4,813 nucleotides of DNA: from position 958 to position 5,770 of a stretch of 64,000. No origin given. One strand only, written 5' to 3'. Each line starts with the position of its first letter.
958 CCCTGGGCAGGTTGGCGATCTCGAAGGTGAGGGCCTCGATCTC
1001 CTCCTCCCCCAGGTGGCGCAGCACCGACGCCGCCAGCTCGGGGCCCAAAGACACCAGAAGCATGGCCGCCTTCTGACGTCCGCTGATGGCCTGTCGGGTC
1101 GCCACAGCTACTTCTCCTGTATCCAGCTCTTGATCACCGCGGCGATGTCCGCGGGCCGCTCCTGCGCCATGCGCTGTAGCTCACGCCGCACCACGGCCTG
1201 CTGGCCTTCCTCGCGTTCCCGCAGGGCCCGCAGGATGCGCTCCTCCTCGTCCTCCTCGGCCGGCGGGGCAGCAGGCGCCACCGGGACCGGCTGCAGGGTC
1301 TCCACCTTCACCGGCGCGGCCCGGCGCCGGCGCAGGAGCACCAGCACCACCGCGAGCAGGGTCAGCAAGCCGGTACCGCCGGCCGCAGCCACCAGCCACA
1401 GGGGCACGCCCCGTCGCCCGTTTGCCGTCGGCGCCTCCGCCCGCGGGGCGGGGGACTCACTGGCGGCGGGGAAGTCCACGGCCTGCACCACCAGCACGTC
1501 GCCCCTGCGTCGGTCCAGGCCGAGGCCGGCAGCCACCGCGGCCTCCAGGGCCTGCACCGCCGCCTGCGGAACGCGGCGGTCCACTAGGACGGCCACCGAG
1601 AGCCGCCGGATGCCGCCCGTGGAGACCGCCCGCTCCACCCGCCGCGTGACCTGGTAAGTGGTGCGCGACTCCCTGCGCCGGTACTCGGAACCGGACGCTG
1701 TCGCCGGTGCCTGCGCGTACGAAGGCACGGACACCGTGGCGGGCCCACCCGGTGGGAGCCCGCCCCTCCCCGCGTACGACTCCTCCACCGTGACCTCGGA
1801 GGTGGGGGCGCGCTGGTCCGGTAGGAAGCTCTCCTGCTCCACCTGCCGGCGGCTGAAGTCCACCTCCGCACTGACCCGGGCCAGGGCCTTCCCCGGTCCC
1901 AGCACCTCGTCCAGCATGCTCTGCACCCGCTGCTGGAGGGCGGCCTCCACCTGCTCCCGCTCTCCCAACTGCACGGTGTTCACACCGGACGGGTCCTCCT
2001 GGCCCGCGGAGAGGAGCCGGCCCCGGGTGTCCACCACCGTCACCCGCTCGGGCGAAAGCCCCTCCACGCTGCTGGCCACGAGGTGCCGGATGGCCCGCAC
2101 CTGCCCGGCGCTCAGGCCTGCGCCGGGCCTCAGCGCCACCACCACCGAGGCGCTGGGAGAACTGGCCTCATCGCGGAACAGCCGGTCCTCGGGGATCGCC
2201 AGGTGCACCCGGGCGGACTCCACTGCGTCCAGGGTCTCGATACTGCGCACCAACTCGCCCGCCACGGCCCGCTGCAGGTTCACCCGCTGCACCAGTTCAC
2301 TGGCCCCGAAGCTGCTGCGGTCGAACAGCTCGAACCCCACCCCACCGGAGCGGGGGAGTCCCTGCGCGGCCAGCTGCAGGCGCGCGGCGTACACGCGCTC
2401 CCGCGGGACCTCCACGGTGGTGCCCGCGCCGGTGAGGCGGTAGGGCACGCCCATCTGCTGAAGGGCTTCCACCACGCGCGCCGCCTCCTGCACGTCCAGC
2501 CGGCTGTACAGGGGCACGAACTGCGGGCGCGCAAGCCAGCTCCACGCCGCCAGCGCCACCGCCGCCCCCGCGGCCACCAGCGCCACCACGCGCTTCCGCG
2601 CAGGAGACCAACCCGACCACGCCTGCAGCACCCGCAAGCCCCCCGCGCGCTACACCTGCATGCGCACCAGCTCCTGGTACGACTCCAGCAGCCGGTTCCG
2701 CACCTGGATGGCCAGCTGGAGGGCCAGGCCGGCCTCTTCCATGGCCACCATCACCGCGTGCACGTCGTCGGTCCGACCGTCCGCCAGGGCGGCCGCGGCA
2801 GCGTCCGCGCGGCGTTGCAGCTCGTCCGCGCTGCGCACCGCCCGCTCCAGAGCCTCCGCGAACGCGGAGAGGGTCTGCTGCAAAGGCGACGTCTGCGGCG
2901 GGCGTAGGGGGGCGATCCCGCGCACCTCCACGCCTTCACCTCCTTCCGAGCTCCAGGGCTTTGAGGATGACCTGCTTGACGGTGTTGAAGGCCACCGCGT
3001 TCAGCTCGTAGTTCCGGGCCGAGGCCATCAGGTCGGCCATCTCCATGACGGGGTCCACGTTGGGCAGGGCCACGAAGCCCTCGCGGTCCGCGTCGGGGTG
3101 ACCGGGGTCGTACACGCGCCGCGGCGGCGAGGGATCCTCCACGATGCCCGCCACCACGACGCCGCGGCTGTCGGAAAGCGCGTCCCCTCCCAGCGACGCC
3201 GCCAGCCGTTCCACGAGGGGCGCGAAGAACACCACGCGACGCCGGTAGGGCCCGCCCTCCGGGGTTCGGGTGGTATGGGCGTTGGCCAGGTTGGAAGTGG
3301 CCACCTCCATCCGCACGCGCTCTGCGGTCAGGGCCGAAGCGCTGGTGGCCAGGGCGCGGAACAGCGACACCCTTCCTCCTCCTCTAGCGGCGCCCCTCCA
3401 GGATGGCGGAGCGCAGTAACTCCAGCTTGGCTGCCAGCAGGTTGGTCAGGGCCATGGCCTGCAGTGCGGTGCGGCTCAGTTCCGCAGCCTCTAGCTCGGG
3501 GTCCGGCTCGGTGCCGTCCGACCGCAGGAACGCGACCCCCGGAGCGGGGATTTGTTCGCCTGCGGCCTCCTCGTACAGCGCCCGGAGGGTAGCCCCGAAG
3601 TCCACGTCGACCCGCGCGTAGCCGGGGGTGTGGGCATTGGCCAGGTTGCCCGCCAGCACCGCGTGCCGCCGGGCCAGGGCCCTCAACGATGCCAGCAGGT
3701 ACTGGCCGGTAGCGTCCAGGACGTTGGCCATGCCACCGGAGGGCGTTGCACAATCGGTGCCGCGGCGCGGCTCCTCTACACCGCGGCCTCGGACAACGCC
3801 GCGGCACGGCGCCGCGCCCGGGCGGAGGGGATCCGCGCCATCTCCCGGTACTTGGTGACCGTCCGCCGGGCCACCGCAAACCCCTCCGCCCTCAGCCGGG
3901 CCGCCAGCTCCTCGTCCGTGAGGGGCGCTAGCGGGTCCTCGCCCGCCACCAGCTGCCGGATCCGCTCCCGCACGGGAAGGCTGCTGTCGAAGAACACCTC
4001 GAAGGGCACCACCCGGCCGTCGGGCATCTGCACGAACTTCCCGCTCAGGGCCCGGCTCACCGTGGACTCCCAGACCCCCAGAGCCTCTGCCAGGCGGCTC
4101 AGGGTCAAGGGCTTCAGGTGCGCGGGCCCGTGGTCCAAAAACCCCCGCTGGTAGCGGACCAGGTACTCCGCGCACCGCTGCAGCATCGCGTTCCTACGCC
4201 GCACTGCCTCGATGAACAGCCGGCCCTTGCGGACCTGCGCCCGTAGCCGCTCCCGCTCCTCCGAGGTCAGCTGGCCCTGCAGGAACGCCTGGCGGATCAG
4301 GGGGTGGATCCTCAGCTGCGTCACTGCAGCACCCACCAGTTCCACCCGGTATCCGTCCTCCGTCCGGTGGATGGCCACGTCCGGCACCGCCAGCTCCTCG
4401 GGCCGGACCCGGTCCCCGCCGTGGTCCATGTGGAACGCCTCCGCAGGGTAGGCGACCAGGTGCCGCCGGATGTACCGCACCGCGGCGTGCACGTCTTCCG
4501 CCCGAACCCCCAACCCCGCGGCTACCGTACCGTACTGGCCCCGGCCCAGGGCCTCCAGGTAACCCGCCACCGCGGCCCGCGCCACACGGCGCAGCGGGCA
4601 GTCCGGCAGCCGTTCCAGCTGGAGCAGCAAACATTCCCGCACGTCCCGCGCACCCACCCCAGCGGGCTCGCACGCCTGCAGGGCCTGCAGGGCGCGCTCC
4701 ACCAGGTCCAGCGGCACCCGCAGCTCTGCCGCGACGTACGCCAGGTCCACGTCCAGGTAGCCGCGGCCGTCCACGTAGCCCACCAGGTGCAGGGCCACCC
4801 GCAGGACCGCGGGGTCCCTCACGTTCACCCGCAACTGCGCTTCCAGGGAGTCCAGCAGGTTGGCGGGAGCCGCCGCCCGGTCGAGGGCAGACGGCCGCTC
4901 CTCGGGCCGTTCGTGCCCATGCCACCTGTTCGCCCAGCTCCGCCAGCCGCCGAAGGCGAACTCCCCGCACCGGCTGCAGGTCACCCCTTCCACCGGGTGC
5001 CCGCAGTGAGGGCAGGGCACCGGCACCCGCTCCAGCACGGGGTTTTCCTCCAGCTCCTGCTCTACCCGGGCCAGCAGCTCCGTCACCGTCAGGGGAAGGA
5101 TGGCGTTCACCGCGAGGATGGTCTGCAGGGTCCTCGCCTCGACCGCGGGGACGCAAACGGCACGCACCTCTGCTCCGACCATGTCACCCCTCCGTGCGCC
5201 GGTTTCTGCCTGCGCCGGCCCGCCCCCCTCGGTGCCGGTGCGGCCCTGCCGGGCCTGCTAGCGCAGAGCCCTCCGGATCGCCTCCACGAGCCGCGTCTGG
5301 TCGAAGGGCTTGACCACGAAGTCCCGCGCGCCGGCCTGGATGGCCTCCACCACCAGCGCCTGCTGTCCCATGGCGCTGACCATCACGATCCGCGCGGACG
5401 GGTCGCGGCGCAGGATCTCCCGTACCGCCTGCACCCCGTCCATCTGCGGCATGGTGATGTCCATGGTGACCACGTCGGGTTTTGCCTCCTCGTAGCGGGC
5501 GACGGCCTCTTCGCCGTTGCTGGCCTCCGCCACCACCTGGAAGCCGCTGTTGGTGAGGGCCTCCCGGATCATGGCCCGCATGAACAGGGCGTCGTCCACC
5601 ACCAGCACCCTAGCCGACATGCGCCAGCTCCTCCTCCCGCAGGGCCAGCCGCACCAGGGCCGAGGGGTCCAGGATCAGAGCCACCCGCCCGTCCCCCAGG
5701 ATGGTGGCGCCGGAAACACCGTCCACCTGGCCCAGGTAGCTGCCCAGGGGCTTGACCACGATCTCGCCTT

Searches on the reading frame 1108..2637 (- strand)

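Call 7: search_protein_families(library=pfam, proteins=[window:1108-2637:-], max_evalue=0.01)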
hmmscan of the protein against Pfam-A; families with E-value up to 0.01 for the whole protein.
window:1108-2637:- (509 aa): 4 families
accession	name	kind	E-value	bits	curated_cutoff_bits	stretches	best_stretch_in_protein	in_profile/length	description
PF01514.23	YscJ_FliF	-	5e-66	222.4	24.4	1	36-210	2-178/179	Secretory protein of YscJ/FliF family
PF08345.17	YscJ_FliF_C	-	2e-30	106.6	23.8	1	242-389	1-147/147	Flagellar M-ring protein C-terminal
PF01910.22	Thiamine_BP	-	0.00012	22.4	24.9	1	52-85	19-52/92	Thiamine-binding protein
PF01788.22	PsbJ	-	0.0014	18.9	30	1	411-430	7-26/39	PsbJ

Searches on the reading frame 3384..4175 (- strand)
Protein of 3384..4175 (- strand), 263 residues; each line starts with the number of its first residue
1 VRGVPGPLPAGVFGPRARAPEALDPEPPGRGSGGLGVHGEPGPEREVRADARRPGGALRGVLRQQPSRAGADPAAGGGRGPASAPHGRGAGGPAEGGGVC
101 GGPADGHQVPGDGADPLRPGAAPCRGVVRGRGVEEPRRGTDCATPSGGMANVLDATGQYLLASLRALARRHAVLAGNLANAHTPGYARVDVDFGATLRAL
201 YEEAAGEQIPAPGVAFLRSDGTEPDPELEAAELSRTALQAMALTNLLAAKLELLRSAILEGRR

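Call 7: search_protein_families(library=pfam, proteins=[window:3384-4175:-], max_evalue=0.01)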
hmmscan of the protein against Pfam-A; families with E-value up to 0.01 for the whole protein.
window:3384-4175:- (263 aa): 1 family
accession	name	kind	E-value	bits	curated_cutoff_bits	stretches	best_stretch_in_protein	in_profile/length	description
PF00460.25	Flg_bb_rod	-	0.0025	18.2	20.7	1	164-186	8-30/31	Flagella basal body rod protein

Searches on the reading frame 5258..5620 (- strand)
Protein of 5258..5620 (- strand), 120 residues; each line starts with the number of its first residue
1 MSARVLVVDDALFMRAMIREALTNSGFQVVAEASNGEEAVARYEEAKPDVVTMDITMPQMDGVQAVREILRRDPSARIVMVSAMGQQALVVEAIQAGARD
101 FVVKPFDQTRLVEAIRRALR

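Call 7: search_protein_families(library=pfam, proteins=[window:5258-5620:-], max_evalue=0.01)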
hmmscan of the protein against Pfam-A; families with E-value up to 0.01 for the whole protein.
window:5258-5620:- (120 aa): 3 families
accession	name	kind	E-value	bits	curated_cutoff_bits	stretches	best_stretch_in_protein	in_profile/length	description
PF00072.30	Response_reg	-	2.1e-34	118.5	30.2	1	5-116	1-111/111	Response regulator receiver domain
PF02310.24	B12-binding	-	0.00029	21.1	32.1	1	16-100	18-107/121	B12 binding domain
PF16968.11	TadZ_N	-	0.003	17.7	26.4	1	19-117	19-118/133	Pilus assembly protein TadZ N-terminal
